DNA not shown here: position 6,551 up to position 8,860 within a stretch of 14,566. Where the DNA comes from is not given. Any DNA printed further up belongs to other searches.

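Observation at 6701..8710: Compact TAT-MopB subunit: FS0 motif present but no obvious Cys Mo-ligand in the expected segment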

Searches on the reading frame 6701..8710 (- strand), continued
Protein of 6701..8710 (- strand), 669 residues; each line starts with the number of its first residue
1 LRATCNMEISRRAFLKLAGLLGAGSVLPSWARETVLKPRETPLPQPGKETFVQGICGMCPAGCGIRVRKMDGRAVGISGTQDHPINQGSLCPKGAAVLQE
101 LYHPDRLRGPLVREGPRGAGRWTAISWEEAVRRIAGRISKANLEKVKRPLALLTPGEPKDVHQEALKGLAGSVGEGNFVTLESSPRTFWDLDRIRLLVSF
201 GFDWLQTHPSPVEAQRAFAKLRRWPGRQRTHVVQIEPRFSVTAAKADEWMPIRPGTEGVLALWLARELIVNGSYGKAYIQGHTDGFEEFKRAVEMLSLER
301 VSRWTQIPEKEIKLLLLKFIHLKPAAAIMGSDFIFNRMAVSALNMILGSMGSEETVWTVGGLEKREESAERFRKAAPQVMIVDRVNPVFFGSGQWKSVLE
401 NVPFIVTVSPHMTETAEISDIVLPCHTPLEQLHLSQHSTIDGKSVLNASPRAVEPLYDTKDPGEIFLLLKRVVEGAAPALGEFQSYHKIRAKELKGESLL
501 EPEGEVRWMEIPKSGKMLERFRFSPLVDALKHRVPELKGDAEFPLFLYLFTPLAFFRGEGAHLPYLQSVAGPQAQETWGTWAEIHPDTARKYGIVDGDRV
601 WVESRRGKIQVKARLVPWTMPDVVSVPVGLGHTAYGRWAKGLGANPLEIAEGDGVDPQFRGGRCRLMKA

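Call 39: search_solved_structures(query=L002:1-2865:+, max_evalue=1e-10, show_alignments=4)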
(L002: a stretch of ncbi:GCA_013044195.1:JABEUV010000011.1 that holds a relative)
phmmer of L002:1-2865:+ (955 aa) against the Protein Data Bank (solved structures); distinct sequences matched with E-value up to 1e-10: 7.
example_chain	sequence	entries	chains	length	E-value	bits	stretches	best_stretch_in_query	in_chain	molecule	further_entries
6btm_B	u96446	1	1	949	1.8e-183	615.2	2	30-773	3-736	Alternative Complex III subunit B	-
6lod_B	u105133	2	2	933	2.6e-178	598.1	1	28-950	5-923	Fe-S-cluster-containing hydrogenase components 1-like protein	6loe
6f0k_B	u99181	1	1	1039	3.7e-177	594.3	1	4-951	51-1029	Fe-S-cluster-containing hydrogenase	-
8k9e_B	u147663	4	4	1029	3.2e-176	591.2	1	4-950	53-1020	Fe-S-cluster-containing hydrogenase components 1-like protein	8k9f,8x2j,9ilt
6cz7_B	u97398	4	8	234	1.7e-27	99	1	722-943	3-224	4Fe-4S ferredoxin, iron-sulfur binding domain protein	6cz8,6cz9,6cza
2vpw_B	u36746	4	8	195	3.3e-19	71.6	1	721-943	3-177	NRFC PROTEIN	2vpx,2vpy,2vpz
6cz7_A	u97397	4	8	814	5.7e-17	64.2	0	47-113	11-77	ArrA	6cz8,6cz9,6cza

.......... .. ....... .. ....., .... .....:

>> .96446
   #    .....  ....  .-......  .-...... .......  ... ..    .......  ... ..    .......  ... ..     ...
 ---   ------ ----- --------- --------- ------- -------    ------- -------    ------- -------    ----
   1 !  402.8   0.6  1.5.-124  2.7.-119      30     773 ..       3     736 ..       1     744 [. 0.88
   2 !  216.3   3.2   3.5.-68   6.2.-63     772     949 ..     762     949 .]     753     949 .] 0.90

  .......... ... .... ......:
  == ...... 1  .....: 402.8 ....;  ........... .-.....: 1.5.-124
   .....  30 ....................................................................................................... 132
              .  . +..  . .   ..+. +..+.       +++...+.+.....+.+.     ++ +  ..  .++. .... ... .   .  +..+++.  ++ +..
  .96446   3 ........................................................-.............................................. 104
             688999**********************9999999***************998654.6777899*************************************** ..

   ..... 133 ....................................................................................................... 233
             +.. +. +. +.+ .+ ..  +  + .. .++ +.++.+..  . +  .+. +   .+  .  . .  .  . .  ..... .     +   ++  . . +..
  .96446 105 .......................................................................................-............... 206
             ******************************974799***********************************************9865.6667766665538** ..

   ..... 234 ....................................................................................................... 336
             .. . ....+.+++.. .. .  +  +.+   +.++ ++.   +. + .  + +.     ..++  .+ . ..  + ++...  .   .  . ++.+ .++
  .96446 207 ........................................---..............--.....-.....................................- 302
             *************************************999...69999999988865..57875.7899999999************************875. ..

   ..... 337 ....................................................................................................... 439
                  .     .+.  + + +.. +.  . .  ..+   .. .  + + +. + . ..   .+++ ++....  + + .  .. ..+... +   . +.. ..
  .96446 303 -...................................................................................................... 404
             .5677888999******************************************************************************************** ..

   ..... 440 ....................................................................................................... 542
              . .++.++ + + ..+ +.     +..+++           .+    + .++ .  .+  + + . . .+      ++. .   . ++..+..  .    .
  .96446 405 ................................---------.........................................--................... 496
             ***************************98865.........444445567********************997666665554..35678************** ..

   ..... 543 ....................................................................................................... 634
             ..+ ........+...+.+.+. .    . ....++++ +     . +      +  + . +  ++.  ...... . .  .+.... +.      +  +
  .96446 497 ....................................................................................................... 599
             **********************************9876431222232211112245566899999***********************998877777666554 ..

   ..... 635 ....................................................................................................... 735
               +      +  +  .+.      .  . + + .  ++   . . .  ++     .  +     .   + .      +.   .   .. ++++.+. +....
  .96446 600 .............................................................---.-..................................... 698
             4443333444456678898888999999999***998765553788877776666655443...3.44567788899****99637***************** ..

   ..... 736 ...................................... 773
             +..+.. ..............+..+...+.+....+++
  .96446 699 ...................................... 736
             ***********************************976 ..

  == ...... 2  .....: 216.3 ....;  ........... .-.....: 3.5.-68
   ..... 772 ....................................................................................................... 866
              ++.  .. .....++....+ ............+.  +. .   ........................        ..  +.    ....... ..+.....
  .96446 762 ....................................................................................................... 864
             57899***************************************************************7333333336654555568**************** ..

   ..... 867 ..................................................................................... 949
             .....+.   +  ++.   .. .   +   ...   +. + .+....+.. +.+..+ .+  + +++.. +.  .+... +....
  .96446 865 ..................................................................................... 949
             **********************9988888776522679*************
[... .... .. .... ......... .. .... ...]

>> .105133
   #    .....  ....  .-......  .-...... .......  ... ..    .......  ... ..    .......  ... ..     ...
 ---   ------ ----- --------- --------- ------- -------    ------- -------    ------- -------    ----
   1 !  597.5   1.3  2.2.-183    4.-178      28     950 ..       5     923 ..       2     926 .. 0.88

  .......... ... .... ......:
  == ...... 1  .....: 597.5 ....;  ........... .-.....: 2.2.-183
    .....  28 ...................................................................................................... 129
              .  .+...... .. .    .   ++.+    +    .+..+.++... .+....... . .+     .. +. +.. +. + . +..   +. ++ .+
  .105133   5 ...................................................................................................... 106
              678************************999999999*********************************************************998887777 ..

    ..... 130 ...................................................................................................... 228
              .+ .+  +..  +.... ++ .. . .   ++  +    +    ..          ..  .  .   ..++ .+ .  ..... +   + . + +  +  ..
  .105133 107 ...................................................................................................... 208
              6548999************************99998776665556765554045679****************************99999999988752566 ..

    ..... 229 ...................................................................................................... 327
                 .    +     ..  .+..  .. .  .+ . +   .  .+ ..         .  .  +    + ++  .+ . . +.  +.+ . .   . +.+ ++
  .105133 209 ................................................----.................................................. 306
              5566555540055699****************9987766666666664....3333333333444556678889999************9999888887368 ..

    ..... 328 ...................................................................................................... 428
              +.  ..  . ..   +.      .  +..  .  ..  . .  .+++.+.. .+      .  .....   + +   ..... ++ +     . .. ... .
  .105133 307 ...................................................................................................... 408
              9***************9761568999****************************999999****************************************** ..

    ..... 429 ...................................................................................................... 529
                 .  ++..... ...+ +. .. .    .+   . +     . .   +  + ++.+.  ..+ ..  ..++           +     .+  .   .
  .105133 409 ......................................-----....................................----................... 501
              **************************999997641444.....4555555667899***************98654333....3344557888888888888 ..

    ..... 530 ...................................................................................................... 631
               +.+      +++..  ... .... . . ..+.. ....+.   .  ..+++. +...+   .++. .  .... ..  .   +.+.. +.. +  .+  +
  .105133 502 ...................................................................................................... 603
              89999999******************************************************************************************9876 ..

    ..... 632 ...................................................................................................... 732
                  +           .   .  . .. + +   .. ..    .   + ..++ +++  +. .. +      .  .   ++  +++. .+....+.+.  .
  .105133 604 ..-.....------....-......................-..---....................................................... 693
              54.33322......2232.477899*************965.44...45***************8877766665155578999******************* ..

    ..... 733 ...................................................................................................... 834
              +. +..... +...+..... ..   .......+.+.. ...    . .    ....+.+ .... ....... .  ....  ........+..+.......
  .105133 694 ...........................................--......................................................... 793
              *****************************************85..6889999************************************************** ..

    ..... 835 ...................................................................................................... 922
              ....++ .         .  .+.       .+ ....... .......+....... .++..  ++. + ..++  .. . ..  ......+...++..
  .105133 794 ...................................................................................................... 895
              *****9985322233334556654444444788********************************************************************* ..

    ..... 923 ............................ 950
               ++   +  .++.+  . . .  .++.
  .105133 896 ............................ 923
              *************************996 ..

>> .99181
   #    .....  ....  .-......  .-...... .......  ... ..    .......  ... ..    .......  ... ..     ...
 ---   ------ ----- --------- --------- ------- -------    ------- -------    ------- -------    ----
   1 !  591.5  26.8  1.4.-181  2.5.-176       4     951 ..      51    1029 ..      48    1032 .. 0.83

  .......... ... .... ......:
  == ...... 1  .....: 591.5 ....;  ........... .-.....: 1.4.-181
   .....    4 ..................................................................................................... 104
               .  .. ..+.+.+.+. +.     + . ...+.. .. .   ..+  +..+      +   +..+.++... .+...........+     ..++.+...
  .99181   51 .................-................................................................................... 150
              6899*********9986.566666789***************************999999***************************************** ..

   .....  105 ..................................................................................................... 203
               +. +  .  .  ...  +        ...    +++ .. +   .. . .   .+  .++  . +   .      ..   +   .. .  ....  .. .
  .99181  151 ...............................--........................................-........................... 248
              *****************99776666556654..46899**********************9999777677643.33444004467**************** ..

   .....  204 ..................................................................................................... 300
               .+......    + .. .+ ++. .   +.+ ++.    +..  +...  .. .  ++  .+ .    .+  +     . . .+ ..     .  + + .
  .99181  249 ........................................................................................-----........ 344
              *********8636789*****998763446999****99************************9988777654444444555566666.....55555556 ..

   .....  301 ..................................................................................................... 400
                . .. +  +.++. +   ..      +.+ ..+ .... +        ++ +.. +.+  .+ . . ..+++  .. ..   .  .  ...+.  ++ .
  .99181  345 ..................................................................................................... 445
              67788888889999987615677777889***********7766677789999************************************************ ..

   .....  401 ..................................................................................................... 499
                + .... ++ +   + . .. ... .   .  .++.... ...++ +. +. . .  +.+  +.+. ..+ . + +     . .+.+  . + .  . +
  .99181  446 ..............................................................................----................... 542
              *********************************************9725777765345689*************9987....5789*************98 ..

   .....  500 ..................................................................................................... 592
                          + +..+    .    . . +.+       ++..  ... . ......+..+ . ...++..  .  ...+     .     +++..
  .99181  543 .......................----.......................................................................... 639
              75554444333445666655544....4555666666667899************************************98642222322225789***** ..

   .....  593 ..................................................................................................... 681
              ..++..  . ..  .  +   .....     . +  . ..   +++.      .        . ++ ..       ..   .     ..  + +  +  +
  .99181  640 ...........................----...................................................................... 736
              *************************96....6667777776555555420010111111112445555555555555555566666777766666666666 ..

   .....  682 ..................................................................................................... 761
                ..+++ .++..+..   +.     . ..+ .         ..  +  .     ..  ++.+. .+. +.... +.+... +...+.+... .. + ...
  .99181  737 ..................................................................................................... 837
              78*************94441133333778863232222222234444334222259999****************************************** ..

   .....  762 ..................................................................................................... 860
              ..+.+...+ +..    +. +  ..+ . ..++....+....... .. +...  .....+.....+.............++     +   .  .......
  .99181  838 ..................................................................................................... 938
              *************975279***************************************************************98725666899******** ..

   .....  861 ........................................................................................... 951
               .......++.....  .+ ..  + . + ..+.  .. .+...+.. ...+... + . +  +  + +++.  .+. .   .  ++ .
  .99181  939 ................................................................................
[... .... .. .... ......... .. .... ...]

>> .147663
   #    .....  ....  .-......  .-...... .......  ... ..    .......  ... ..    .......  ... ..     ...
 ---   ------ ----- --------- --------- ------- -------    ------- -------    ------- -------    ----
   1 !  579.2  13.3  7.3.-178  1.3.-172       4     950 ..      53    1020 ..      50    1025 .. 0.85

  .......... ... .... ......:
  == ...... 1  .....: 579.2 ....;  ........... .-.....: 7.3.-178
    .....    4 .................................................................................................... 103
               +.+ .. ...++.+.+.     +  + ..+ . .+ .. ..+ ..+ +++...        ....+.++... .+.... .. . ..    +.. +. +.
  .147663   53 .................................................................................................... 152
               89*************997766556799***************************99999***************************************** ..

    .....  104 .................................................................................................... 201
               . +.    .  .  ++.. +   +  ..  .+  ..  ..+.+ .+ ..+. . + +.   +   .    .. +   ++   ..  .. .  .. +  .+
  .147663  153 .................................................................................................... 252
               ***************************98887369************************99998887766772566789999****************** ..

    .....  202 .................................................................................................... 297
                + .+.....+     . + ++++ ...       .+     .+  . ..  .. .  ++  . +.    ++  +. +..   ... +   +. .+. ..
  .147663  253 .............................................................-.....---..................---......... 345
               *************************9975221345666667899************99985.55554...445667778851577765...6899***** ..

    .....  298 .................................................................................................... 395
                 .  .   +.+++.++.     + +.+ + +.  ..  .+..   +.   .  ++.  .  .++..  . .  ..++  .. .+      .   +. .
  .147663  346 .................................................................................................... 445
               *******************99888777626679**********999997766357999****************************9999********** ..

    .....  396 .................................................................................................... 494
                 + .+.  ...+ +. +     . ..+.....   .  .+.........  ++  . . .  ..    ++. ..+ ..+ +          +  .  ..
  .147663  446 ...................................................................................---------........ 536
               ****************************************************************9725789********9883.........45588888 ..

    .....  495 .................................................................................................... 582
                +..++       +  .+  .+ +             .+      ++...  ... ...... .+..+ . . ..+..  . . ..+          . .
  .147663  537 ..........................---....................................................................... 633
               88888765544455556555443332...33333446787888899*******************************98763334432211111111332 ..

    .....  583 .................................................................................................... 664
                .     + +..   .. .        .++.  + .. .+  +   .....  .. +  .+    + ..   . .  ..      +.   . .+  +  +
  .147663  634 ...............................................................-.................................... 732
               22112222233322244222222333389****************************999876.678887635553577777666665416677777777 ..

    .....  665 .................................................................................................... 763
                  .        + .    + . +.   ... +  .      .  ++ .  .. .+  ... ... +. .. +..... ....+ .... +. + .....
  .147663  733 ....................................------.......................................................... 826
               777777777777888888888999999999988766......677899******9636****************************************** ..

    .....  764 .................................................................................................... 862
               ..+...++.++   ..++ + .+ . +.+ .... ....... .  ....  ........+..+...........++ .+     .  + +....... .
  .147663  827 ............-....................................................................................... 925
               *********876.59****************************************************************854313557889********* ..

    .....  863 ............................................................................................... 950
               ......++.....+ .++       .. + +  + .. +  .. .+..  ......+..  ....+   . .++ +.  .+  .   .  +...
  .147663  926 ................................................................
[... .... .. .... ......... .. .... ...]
